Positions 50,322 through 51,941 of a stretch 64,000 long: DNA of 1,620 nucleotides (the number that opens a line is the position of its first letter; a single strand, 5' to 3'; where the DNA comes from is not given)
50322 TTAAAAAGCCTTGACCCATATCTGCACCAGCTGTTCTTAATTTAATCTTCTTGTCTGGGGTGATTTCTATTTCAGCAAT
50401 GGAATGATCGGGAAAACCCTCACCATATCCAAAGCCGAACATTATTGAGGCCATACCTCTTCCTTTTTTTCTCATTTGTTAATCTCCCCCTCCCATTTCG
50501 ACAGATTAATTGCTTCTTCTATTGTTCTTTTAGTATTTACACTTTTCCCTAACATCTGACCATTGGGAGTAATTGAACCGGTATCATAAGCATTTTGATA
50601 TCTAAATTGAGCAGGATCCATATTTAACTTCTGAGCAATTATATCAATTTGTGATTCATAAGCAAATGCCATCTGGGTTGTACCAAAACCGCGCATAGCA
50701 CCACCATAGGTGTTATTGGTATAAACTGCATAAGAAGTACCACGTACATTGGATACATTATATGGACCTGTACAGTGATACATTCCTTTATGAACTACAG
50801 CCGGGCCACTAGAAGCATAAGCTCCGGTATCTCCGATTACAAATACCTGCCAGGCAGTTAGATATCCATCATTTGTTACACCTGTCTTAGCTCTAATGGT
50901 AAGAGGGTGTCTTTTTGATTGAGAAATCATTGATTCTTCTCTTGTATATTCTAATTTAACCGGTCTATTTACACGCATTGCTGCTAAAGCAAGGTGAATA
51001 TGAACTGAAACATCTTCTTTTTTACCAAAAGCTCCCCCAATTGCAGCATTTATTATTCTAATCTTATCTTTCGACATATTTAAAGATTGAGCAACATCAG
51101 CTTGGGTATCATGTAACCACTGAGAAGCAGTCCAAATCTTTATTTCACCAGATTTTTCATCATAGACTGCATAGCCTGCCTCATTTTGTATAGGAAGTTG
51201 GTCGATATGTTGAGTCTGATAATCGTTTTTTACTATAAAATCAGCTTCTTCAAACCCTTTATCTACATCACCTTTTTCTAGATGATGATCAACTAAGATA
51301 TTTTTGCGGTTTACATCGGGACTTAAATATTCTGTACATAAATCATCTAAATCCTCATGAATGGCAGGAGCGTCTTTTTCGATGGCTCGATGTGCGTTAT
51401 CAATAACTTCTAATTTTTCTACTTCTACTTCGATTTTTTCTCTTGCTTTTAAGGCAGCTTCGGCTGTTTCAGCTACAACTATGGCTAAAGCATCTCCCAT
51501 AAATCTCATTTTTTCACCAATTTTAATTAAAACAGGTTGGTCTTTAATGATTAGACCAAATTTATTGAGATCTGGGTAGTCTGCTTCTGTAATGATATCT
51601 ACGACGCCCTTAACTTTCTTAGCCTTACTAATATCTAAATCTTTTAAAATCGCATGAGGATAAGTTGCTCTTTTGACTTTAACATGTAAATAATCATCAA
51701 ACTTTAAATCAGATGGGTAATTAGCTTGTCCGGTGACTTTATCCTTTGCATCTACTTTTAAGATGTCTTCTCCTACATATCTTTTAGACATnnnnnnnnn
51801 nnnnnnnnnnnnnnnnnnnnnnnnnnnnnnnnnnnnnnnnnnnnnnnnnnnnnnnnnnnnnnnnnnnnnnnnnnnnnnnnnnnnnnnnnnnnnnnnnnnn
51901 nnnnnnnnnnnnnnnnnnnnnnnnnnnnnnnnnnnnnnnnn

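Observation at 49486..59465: Two paralogous molybdenum hydroxylases in one gene string: a 3-subunit XdhABC type and a 4-subunit type with a cleanly split Mo subunit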

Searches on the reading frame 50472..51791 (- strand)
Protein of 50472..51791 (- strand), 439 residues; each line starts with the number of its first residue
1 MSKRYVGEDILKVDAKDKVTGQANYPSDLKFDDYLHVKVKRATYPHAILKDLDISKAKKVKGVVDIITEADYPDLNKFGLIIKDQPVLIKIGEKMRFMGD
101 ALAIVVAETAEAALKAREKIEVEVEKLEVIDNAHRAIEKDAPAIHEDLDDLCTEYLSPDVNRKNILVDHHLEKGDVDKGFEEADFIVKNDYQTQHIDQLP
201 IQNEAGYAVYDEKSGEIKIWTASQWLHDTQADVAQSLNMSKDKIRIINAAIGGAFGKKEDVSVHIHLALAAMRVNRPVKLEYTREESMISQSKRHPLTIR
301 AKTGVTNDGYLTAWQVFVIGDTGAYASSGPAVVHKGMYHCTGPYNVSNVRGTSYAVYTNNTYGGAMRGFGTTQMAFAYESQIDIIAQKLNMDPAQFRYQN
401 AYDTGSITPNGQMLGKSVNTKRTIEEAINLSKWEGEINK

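Call 5: search_protein_families(library=ncbifam, proteins=[window:50472-51791:-], max_evalue=0.00001)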
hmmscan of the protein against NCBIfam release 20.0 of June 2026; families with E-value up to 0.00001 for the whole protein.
window:50472-51791:- (439 aa): 13 families
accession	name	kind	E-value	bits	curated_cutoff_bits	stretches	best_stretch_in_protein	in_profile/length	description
TIGR03311.1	Se_dep_XDH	equivalog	4.4e-107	359.2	830.45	1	4-425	160-564/848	selenium-dependent xanthine dehydrogenase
TIGR03196.1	pucD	equivalog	6.4e-103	345.6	783.65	1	12-425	9-401/763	xanthine dehydrogenase subunit D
NF043082.1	XdhA_XDHase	equivalog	8.7e-88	295.3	780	1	6-435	1-425/758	xanthine dehydrogenase subunit XdhA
NF007426.0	PRK09970.1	equivalog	2.5e-85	287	916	1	2-434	2-427/761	xanthine dehydrogenase molybdenum-binding subunit XdhA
TIGR03194.1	4hydrxCoA_A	equivalog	2.3e-78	264.4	994.55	1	12-437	3-413/746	4-hydroxybenzoyl-CoA reductase subunit alpha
NF045668.1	pterin_aldehy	equivalog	2.4e-76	257.5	1100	1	4-414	173-579/905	molybdopterin-dependent aldehyde oxidoreductase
NF041018.1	glyceraldDH_alpha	equivalog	1.1e-58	199.3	790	1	4-403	1-393/741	glyceraldehyde dehydrogenase subunit alpha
TIGR02965.1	xanthine_xdhB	equivalog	5e-56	190.3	849.5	1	14-426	9-401/758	xanthine dehydrogenase molybdopterin binding subunit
TIGR03313.1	Se_sel_red_Mo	hypoth_equivalog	1.1e-55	188.8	1101.9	2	161-401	349-587/951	molybdopterin-dependent oxidoreductase Mo/Fe-S-binding subunit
TIGR02416.1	CO_dehy_Mo_lg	equivalog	5.3e-50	170.4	991.15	1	19-402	6-395/770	aerobic carbon-monoxide dehydrogenase large subunit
NF040766.1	CODH_aero_grp5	exception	4.6e-45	154.1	950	1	3-401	2-395/785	aerobic carbon-monoxide dehydrogenase large subunit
NF041671.1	peri_hyde_PaoC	equivalog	7.5e-39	133.7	1180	1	4-405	16-391/735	aldehyde oxidoreductase molybdenum-binding subunit PaoC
TIGR02969.1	mam_aldehyde_ox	subfamily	2.3e-30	104.9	1912.3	1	4-414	574-960/1330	aldehyde oxidase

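Call 6: search_protein_families(library=pfam, proteins=[window:50472-51791:-], max_evalue=0.00001)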
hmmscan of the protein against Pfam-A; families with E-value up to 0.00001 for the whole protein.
window:50472-51791:- (439 aa): 2 families
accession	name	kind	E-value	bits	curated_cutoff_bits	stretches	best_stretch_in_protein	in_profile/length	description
PF02738.23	MoCoBD_1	-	5.2e-79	265.2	27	1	163-401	7-244/244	Molybdopterin cofactor-binding domain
PF01315.27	Ald_Xan_dh_C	-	1.5e-21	77.2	31.3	1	20-127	1-109/110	Aldehyde oxidase and xanthine dehydrogenase, a/b hammerhead domain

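Call 11: search_solved_structures(query=window:50472-51791:-, max_evalue=1e-20)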
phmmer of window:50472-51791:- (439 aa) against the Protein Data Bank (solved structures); distinct sequences matched with E-value up to 1e-20: 37.
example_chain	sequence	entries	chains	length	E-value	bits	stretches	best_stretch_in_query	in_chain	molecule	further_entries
3hrd_A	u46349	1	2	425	1.3e-95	324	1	5-427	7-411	Nicotinate dehydrogenase large molybdopterin subunit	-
1sij_A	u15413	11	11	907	7.8e-45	156.8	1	14-412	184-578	Aldehyde oxidoreductase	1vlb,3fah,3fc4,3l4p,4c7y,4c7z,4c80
1dgj_A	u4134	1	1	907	3.9e-42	147.9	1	6-413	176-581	ALDEHYDE OXIDOREDUCTASE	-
3sr6_C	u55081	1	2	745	1.7e-41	145.8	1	170-428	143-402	Xanthine dehydrogenase/oxidase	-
1fiq_C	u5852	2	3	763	1.7e-41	145.8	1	170-428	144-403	XANTHINE OXIDASE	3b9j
3etr_C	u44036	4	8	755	1.8e-41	145.7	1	170-428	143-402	Xanthine dehydrogenase/oxidase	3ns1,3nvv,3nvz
3nrz_C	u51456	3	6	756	1.8e-41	145.7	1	170-428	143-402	Xanthine dehydrogenase/oxidase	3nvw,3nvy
3eub_C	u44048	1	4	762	1.8e-41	145.7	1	170-428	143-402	Xanthine dehydrogenase/oxidase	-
1n5x_A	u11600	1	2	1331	8.3e-41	143.5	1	6-428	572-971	Xanthine Dehydrogenase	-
3una_A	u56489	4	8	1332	8.3e-41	143.5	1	6-428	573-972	Xanthine dehydrogenase/oxidase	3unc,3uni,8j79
1fo4_A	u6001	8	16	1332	8.3e-41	143.5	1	6-428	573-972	XANTHINE DEHYDROGENASE | Xanthine dehydrogenase/oxidase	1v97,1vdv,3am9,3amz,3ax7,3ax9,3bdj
1n5w_B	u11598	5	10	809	4.4e-40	141.1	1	20-401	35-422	Carbon monoxide dehydrogenase large chain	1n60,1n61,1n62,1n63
1zxi_B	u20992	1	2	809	4.4e-40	141.1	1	20-401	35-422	Carbon monoxide dehydrogenase large chain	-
2ckj_A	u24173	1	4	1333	1.1e-39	139.8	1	6-429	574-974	XANTHINE OXIDOREDUCTASE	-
1ffu_B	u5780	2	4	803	6.3e-39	137.3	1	12-400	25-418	CUTL, MOLYBDOPROTEIN OF CARBON MONOXIDE DEHYDROGENASE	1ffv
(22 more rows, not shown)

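Call 21: find_homologous_proteins(query=window:50472-51791:-, max_evalue=1e-30)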
Query window:50472-51791:- (439 aa): 4874 proteins with E <= 1e-30 among 8000 candidates; the best 120 are listed.
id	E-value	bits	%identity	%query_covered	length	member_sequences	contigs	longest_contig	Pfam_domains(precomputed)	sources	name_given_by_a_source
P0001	2.9e-292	987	100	100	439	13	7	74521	PF02738.24,PF01315.28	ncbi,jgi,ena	-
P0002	2.5e-275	931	93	100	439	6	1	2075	PF02738.24,PF01315.28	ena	-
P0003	1.2e-271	919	94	100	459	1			PF02738.24,PF01315.28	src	-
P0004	5.2e-268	907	91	100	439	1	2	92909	PF02738.24,PF01315.28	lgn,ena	-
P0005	1.3e-267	905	90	100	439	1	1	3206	PF02738.24,PF01315.28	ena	-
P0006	2.4e-260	882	88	100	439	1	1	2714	PF02738.24,PF01315.28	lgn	-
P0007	1.5e-244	830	82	100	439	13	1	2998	PF02738.24,PF01315.28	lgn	-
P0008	3.4e-244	828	81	100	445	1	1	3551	PF02738.24,PF01315.28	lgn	-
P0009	1.2e-242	823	82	100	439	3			PF02738.24,PF01315.28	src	-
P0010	2.6e-240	816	81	100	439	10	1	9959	PF02738.24,PF01315.28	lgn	-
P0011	5.6e-238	808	80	100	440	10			PF02738.24,PF01315.28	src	-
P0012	1.2e-231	787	78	100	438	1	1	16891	PF02738.24,PF01315.28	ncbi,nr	ncbi:MAG: molybdopterin-dependent oxidoreductase [Halanaerobiales bacterium]|nr:molybdopterin-depend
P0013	3.6e-201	687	68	99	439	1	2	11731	PF02738.24,PF01315.28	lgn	-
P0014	4.2e-199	680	70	98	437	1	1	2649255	PF02738.24,PF01315.28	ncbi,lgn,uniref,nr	ncbi:aerobic-type carbon monoxide dehydrogenase, large subunit CoxL/CutL-like protein [Halobacteroid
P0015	1.1e-194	665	68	98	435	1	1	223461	PF02738.24,PF01315.28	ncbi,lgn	ncbi:xanthine dehydrogenase family protein molybdopterin-binding subunit [Halanaerobaculum tunisiens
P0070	4.5e-183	627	66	99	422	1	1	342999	PF02738.24,PF01315.28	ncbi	ncbi:MAG: molybdopterin-dependent oxidoreductase [Candidatus Atribacteria bacterium]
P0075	6.2e-183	627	67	98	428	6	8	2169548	PF02738.24,PF01315.28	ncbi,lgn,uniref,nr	ncbi:MAG: nicotinate dehydrogenase large molybdopterin subunit [Petrotoga sp.]|uniref:xanthine dehyd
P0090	1.6e-181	622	63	100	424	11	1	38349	PF02738.24,PF01315.28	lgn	-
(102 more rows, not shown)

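Call 31: find_encoding_contigs(protein=P0014, flank=10000, max_places=1)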
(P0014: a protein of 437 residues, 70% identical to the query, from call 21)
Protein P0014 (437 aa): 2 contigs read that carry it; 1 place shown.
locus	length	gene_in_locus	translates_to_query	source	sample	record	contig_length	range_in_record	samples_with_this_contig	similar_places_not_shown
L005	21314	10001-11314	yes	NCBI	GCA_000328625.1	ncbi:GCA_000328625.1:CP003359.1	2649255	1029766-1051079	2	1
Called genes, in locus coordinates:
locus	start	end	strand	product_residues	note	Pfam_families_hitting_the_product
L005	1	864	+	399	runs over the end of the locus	PF01546:Peptidase_M20, PF07687:M20_dimer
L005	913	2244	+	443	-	PF00860:Xan_ur_permease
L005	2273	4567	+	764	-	PF01315:Ald_Xan_dh_C, PF02738:MoCoBD_1, PF20256:MoCoBD_2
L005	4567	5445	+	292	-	PF00941:FAD_binding_5, PF03450:CO_deh_flav_C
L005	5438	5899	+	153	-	PF00111:Fer2, PF01799:Fer2_2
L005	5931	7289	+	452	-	PF01979:Amidohydro_1, PF07969:Amidohydro_3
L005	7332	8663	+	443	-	PF01979:Amidohydro_1, PF07969:Amidohydro_3 (faint)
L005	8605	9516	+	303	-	PF00941:FAD_binding_5, PF03450:CO_deh_flav_C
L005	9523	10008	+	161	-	PF00111:Fer2 (weak), PF01799:Fer2_2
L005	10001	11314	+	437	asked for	PF01315:Ald_Xan_dh_C, PF02738:MoCoBD_1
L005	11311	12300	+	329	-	PF20256:MoCoBD_2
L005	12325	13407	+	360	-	PF01180:DHO_dh, PF01070:FMN_dh (weak), PF00037:Fer4 (faint), PF12837:Fer4_6 (weak), PF12838:Fer4_7, PF13187:Fer4_9 (weak), PF13237:Fer4_10 (weak), PF14697:Fer4_21, +1 more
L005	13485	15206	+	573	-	PF07969:Amidohydro_3 (weak), PF01979:Amidohydro_1, PF07969:Amidohydro_3, PF13382:Adenine_deam_C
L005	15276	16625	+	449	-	PF00860:Xan_ur_permease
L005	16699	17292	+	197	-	PF12804:NTP_transf_3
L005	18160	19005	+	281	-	-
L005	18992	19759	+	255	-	PF13478:XdhC_C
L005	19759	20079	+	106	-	PF02625:XdhC_CoxI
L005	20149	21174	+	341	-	PF00994:MoCF_biosynth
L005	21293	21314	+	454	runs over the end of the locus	PF01979:Amidohydro_1, PF07969:Amidohydro_3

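Call 32: find_encoding_contigs(protein=P0075, flank=10000, max_places=1)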
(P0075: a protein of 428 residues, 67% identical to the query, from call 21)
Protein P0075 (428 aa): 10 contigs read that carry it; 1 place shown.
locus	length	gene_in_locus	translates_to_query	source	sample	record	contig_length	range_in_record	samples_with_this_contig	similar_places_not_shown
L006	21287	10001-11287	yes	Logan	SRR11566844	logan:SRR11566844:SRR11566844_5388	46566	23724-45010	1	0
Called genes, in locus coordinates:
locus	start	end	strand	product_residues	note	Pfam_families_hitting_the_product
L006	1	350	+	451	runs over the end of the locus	PF07969:Amidohydro_3 (weak), PF01979:Amidohydro_1, PF07969:Amidohydro_3 (weak)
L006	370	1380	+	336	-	PF02729:OTCace_N, PF00185:OTCace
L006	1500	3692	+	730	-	PF01315:Ald_Xan_dh_C, PF02738:MoCoBD_1, PF20256:MoCoBD_2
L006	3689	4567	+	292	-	PF00941:FAD_binding_5, PF03450:CO_deh_flav_C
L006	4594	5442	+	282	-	PF02625:XdhC_CoxI, PF02826:2-Hacid_dh_C (faint), PF13478:XdhC_C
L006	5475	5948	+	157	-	PF00111:Fer2, PF01799:Fer2_2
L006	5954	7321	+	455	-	PF01979:Amidohydro_1, PF07969:Amidohydro_3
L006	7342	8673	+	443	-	PF01979:Amidohydro_1, PF07969:Amidohydro_3 (faint)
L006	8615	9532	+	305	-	PF00941:FAD_binding_5, PF03450:CO_deh_flav_C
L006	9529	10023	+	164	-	PF00111:Fer2, PF01799:Fer2_2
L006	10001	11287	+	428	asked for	PF01315:Ald_Xan_dh_C, PF02738:MoCoBD_1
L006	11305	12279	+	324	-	PF20256:MoCoBD_2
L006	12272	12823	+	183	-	PF03266:NTPase_1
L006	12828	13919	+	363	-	PF01070:FMN_dh (faint), PF01180:DHO_dh, PF03060:NMO (weak), PF13187:Fer4_9 (weak), PF00037:Fer4 (faint), PF13237:Fer4_10 (weak), PF14697:Fer4_21, PF12838:Fer4_7 (weak), +2 more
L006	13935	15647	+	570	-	PF01979:Amidohydro_1, PF07969:Amidohydro_3 (faint), PF13382:Adenine_deam_C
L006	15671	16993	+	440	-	PF00860:Xan_ur_permease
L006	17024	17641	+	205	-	PF01128:IspD, PF12804:NTP_transf_3, PF20202:DUF6564 (weak)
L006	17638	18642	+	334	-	PF01497:Peripla_BP_2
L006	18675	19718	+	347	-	PF01032:FecCD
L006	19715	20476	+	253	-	PF00005:ABC_tran, PF02463:SMC_N, PF13175:AAA_15 (faint), PF13304:AAA_21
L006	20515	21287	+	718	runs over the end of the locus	PF02922:CBM_48, PF00128:Alpha-amylase, PF21156:ISOA1-3_C, PF21331:Isoamylase_C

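Call 43: search_solved_structures(query=window:50472-51791:-, max_evalue=1e-60, show_alignments=1)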
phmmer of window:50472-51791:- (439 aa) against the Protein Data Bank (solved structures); distinct sequences matched with E-value up to 1e-60: 1.
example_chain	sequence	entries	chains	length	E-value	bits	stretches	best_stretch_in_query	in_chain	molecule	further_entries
3hrd_A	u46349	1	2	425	1.3e-95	324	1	5-427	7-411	Nicotinate dehydrogenase large molybdopterin subunit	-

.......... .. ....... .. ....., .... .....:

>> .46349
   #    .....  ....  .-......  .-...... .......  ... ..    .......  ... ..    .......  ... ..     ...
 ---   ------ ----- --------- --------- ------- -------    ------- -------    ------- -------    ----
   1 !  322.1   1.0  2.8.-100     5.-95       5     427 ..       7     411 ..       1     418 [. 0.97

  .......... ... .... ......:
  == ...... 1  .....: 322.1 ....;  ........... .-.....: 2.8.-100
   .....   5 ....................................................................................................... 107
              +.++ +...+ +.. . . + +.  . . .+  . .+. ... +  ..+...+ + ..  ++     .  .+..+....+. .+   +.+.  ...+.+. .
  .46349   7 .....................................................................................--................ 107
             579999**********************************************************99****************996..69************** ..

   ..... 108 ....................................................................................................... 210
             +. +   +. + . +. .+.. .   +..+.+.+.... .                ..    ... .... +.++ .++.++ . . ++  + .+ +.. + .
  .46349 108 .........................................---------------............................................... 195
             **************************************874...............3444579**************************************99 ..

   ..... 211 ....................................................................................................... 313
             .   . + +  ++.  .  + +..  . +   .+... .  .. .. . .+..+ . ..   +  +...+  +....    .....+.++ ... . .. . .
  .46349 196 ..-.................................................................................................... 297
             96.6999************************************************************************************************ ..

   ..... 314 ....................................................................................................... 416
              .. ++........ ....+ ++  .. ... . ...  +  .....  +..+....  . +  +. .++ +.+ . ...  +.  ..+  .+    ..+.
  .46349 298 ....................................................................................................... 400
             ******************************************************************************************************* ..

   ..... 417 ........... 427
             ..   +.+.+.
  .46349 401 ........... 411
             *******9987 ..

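Call 58: search_protein_families(library=ncbifam, proteins=[L005:18160-19005:+, L005:18992-19759:+, L005:19759-20079:+, L006:4594-5442:+, L005:20149-21174:+], max_evalue=0.000001)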
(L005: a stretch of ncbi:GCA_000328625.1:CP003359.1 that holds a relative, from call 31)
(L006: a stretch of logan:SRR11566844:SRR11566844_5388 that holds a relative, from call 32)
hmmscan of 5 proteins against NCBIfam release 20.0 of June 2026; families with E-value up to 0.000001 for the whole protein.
L005:18160-19005:+ (281 aa): 1 family
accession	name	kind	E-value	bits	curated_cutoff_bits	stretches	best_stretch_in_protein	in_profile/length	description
TIGR03309.1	matur_yqeB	equivalog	5.2e-100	334.1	220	1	10-266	1-256/256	selenium-dependent molybdenum cofactor biosynthesis protein YqeB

L005:18992-19759:+ (255 aa): 2 families
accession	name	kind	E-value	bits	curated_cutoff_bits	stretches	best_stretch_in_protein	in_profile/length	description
NF045664.1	XdhC_rel_AOR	equivalog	9.7e-68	229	350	1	75-253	166-345/346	XdhC family aldehyde oxidoreductase maturation factor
TIGR02964.1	xanthine_xdhC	equivalog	5.4e-28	98.2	161.6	1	93-249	97-246/246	xanthine dehydrogenase accessory protein XdhC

L005:19759-20079:+ (106 aa): 2 families
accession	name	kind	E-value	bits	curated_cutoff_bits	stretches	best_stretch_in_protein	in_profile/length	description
NF045664.1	XdhC_rel_AOR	equivalog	7.1e-27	94.6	350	1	15-105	12-103/346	XdhC family aldehyde oxidoreductase maturation factor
TIGR02964.1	xanthine_xdhC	equivalog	1.8e-14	53.9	161.6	1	20-103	2-82/246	xanthine dehydrogenase accessory protein XdhC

L006:4594-5442:+ (282 aa): 2 families
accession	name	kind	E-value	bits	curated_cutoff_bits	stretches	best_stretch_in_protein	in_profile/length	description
NF045664.1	XdhC_rel_AOR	equivalog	1.5e-78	264.5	350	2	100-256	187-344/346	XdhC family aldehyde oxidoreductase maturation factor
TIGR02964.1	xanthine_xdhC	equivalog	1e-43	149.7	161.6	1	20-253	1-246/246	xanthine dehydrogenase accessory protein XdhC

L005:20149-21174:+ (341 aa): 8 families
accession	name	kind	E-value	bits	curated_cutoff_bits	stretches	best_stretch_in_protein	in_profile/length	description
TIGR00177.1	molyb_syn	domain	5.4e-16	58.9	85.35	1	173-262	3-94/148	molybdenum cofactor synthesis domain-containing protein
NF011068.0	PRK14498.1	equivalog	2.2e-10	39.3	534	1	171-287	186-307/647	molybdopterin biosynthesis protein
NF002947.1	PRK03604.1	equivalog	7.4e-10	38.6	285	1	173-258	147-232/301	bifunctional molybdenum cofactor biosynthesis protein MoaC/MoaB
NF011067.0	PRK14497.1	equivalog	1.4e-09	37.1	536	1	176-313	191-325/546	putative molybdopterin biosynthesis protein MoeA/unknown domain fusion protein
NF001813.0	PRK00549.1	equivalog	7e-09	35.2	379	1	173-253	2-81/414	competence/damage-inducible protein A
NF007960.1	PRK10680.1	equivalog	2.1e-08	33.4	440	1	178-307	180-314/401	molybdopterin molybdotransferase MoeA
NF011060.0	PRK14491.1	equivalog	8.7e-08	31.1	532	1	172-304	369-506/598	bifunctional molybdopterin-guanine dinucleotide biosynthesis adaptor protein MobB/molybdopterin molybdotransferase MoeA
TIGR00200.1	cinA_nterm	subfamily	3e-07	29.5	243.15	1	172-256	2-85/414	CinA family nicotinamide mononucleotide deamidase-related protein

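Call 66: find_encoding_contigs(protein=P0070, flank=10000, max_places=1)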
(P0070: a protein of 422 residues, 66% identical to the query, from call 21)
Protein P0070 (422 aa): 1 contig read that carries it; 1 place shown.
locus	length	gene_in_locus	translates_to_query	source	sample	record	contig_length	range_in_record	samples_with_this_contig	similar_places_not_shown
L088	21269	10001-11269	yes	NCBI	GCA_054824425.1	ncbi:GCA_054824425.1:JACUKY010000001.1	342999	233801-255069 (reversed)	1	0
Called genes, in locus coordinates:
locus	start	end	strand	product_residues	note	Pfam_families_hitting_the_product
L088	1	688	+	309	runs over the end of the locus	PF02653:BPD_transp_2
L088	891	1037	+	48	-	-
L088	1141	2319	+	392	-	PF02608:Bmp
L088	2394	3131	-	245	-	PF01048:PNP_UDP_1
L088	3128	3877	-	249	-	PF01048:PNP_UDP_1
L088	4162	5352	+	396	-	-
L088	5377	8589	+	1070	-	PF01593:Amino_oxidase (faint), PF14691:Fer4_20, PF01266:DAO, PF01494:FAD_binding_3 (weak), PF01946:Thi4, PF07992:Pyr_redox_2, PF13450:NAD_binding_8, PF13738:Pyr_redox_3, +1 more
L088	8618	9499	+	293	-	PF00941:FAD_binding_5, PF03450:CO_deh_flav_C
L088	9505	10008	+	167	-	PF00111:Fer2, PF01799:Fer2_2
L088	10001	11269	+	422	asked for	PF01315:Ald_Xan_dh_C, PF02738:MoCoBD_1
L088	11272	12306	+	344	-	PF20256:MoCoBD_2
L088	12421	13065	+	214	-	PF13487:HD_5, PF01966:HD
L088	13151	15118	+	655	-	PF00989:PAS, PF08447:PAS_3, PF13426:PAS_9, PF00989:PAS, PF08447:PAS_3, PF13426:PAS_9, PF01966:HD, PF13487:HD_5, +2 more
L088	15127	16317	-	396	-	PF00817:IMS, PF11798:IMS_HHH, PF11799:IMS_C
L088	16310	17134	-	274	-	PF01904:DUF72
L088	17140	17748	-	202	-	PF01726:LexA_DNA_bind, PF00717:Peptidase_S24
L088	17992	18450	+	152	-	-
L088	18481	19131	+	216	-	PF00881:Nitroreductase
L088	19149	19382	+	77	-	PF00881:Nitroreductase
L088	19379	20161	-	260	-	PF12679:ABC2_membrane_2, PF13346:ABC2_membrane_5 (weak), PF12698:ABC2_membrane_3 (weak)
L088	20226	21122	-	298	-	PF00005:ABC_tran, PF13304:AAA_21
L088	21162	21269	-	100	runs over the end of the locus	PF01906:YbjQ_1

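Call 67: find_encoding_contigs(protein=P0090, flank=10000, max_places=1)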
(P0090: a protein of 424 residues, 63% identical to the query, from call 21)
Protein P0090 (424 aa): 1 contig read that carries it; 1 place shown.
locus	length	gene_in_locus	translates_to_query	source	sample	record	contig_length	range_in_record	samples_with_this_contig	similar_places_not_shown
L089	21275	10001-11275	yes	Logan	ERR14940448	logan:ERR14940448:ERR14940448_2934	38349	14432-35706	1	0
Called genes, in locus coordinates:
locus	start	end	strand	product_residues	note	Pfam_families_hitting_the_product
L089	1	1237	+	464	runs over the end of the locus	PF01979:Amidohydro_1, PF07969:Amidohydro_3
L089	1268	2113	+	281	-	PF04909:Amidohydro_2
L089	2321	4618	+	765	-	PF01315:Ald_Xan_dh_C, PF02738:MoCoBD_1, PF20256:MoCoBD_2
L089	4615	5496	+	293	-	PF00941:FAD_binding_5, PF03450:CO_deh_flav_C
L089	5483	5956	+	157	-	PF00111:Fer2 (weak), PF01799:Fer2_2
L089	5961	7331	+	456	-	PF01979:Amidohydro_1, PF07969:Amidohydro_3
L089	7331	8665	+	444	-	PF22039:HUTI_composite_bact, PF01979:Amidohydro_1, PF07969:Amidohydro_3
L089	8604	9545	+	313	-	PF00941:FAD_binding_5, PF03450:CO_deh_flav_C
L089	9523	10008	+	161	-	PF00111:Fer2, PF01799:Fer2_2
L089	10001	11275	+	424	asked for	PF01315:Ald_Xan_dh_C, PF02738:MoCoBD_1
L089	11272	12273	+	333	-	PF20256:MoCoBD_2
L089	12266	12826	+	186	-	PF03266:NTPase_1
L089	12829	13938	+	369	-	PF01180:DHO_dh, PF00037:Fer4 (faint), PF12797:Fer4_2 (faint), PF12837:Fer4_6 (faint), PF13237:Fer4_10 (weak), PF14697:Fer4_21 (weak), PF12838:Fer4_7, PF13187:Fer4_9 (weak)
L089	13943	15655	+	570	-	PF01979:Amidohydro_1, PF07969:Amidohydro_3 (faint), PF13382:Adenine_deam_C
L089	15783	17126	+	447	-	PF00860:Xan_ur_permease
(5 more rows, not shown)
